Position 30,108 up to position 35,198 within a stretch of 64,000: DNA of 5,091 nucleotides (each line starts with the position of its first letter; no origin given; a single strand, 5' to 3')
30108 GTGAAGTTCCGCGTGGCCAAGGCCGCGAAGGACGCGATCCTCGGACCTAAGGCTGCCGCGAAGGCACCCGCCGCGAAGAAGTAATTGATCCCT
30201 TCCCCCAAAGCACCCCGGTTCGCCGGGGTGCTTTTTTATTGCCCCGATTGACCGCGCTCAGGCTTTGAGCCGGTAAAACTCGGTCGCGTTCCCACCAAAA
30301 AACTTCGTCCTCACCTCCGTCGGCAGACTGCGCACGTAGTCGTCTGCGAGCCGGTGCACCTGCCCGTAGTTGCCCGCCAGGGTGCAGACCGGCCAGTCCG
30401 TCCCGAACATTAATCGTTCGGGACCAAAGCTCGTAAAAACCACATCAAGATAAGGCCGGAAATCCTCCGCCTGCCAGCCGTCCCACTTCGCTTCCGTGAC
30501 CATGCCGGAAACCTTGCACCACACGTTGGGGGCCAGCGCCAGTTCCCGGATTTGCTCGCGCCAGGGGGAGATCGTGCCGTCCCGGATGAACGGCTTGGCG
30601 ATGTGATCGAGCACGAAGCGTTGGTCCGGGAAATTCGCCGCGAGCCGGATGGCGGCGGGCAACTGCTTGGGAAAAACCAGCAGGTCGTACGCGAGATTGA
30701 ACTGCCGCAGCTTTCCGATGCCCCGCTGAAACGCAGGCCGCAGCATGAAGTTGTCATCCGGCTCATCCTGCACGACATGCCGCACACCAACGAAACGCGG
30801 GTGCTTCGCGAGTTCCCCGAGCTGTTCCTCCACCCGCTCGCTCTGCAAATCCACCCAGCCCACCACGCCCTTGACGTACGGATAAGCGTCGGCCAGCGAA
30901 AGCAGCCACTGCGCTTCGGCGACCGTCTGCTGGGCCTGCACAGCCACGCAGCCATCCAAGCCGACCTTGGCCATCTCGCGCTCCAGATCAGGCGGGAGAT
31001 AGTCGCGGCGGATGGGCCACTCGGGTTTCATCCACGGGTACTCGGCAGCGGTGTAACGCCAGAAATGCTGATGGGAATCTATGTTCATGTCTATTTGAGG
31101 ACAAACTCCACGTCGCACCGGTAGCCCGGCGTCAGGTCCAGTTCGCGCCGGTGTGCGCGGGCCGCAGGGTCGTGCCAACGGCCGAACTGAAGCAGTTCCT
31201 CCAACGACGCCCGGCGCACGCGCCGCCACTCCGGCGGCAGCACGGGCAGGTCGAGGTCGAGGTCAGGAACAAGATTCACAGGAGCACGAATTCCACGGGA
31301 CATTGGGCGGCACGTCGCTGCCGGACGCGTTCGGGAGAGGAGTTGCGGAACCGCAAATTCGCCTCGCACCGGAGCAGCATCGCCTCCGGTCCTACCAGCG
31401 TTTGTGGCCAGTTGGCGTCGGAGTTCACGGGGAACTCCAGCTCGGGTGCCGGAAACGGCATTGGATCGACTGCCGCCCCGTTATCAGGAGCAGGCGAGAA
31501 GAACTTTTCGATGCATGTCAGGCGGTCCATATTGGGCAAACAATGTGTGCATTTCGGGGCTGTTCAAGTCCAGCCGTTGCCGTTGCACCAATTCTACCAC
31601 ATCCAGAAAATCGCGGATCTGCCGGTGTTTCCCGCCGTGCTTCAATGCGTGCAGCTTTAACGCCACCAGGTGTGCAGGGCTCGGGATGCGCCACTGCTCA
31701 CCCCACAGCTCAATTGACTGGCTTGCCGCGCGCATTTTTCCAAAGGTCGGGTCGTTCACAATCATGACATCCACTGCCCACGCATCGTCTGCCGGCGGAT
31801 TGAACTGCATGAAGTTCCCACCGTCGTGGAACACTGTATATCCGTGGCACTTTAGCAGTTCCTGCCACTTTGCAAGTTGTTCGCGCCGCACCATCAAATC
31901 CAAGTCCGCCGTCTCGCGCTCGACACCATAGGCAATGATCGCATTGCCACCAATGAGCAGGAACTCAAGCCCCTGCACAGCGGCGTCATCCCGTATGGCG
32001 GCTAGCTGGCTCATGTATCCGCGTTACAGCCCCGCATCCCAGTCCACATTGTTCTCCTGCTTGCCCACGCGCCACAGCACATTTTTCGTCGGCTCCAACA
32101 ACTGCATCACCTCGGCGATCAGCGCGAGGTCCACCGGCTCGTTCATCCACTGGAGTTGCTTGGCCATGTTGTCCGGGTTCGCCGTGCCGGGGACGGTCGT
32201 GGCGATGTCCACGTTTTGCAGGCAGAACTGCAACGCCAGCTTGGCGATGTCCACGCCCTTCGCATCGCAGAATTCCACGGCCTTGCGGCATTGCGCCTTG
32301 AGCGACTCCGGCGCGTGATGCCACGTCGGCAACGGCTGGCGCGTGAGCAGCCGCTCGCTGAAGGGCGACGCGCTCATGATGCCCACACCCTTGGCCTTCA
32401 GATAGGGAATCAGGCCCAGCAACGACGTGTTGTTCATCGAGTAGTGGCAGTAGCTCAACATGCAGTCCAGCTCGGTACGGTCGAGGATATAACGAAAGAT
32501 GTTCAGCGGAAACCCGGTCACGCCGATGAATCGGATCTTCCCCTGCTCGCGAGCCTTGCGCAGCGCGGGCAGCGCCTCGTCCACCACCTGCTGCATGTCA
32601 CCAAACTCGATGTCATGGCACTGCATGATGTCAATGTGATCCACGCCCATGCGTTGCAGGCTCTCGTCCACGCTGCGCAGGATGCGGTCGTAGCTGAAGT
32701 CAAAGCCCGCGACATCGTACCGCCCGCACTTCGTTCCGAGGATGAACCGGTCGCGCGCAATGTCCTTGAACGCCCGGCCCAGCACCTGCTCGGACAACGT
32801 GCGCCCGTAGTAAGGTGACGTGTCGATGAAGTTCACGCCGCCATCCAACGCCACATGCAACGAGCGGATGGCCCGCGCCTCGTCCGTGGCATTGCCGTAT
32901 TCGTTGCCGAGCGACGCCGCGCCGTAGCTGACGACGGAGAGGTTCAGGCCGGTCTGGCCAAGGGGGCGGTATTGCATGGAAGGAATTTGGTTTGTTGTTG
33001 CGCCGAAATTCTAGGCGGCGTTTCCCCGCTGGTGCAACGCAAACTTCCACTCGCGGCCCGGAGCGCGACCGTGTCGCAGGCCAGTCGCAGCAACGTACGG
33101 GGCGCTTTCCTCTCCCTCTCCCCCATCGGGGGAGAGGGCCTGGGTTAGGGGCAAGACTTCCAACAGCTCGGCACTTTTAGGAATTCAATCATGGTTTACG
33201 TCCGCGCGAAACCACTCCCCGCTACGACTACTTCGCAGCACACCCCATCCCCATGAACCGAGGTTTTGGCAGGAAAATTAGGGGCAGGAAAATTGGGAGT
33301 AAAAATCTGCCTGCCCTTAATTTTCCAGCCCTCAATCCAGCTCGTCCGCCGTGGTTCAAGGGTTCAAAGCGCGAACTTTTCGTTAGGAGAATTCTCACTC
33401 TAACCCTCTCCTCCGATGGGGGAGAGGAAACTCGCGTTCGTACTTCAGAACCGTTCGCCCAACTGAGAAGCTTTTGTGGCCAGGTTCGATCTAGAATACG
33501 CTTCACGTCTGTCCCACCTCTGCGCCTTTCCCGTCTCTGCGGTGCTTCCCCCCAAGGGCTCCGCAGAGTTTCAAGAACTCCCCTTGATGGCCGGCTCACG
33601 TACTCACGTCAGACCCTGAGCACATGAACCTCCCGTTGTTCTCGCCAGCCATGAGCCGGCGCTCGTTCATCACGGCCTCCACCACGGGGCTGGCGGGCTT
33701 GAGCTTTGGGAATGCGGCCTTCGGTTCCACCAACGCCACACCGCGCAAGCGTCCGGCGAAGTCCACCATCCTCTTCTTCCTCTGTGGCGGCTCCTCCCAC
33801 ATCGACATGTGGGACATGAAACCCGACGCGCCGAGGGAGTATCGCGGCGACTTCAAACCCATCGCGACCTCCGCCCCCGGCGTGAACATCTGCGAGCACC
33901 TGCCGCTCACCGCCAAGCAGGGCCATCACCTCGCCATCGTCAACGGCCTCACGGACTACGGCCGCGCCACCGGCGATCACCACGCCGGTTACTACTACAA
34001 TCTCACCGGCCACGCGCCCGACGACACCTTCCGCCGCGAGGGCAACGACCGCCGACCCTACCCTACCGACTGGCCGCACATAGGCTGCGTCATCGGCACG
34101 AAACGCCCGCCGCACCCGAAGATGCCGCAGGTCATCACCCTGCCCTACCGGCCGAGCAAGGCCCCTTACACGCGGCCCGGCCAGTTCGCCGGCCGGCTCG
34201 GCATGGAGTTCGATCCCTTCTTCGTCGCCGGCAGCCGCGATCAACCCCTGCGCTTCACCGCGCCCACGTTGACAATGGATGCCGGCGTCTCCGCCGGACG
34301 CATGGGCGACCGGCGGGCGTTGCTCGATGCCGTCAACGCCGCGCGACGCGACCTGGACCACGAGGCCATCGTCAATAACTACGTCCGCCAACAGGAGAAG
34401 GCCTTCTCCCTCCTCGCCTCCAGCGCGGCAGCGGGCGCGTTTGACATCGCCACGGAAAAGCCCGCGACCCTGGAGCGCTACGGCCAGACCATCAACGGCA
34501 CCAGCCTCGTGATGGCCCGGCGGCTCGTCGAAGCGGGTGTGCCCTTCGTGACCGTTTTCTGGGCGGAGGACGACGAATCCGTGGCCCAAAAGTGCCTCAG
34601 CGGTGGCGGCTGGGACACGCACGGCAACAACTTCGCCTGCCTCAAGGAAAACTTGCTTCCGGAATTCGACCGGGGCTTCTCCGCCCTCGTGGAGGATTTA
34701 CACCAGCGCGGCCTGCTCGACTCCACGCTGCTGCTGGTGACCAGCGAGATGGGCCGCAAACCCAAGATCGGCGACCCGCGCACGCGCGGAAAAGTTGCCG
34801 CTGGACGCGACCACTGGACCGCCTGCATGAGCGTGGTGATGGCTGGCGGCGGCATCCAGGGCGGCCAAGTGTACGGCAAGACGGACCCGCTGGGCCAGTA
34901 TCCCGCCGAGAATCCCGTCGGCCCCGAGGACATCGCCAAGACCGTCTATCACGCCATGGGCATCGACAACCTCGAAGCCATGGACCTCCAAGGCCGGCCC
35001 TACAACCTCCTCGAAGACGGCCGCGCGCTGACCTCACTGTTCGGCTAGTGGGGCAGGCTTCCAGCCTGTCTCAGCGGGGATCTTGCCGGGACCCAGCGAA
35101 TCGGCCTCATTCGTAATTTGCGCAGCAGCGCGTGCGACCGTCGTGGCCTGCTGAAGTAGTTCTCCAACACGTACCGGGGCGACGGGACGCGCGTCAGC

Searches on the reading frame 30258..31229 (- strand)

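Call 29: search_protein_families(library=pfam, proteins=[window:30258-31229:-], max_evalue=0.00001)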
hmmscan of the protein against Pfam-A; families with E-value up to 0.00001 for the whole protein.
window:30258-31229:- (323 aa): 1 family
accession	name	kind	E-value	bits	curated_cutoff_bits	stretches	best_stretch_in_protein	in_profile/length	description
PF04909.20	Amidohydro_2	-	7.2e-55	187.2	26.4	1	50-321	1-289/289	Amidohydrolase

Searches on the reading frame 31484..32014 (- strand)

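Call 54: search_protein_families(library=pfam, proteins=[window:31484-32014:-], max_evalue=0.001)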
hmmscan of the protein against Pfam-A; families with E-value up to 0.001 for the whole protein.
window:31484-32014:- (176 aa): 2 families
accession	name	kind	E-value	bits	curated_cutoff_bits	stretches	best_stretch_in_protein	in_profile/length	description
PF14907.12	NTP_transf_5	-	1.6e-12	47.9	31.2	1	33-156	92-225/249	Uncharacterised nucleotidyltransferase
PF08843.17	AbiEii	-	3.7e-08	34.1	22.5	1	14-163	11-186/238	Nucleotidyl transferase AbiEii toxin, Type IV TA system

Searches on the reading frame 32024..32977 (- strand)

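Call 29: search_protein_families(library=pfam, proteins=[window:32024-32977:-], max_evalue=0.00001)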
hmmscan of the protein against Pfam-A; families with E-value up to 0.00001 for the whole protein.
window:32024-32977:- (317 aa): 1 family
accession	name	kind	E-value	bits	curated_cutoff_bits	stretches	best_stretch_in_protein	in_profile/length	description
PF00248.27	Aldo_ket_red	-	3.4e-49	167.9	24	1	16-291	2-287/291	Aldo/keto reductase family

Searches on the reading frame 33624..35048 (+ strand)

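Call 29: search_protein_families(library=pfam, proteins=[window:33624-35048:+], max_evalue=0.00001)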
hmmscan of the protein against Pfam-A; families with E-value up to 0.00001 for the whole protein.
window:33624-35048:+ (474 aa): 1 family
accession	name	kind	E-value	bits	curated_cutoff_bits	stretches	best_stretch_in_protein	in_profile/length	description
PF07394.17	DUF1501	-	6.3e-80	269.7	27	1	45-472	1-389/390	Protein of unknown function (DUF1501)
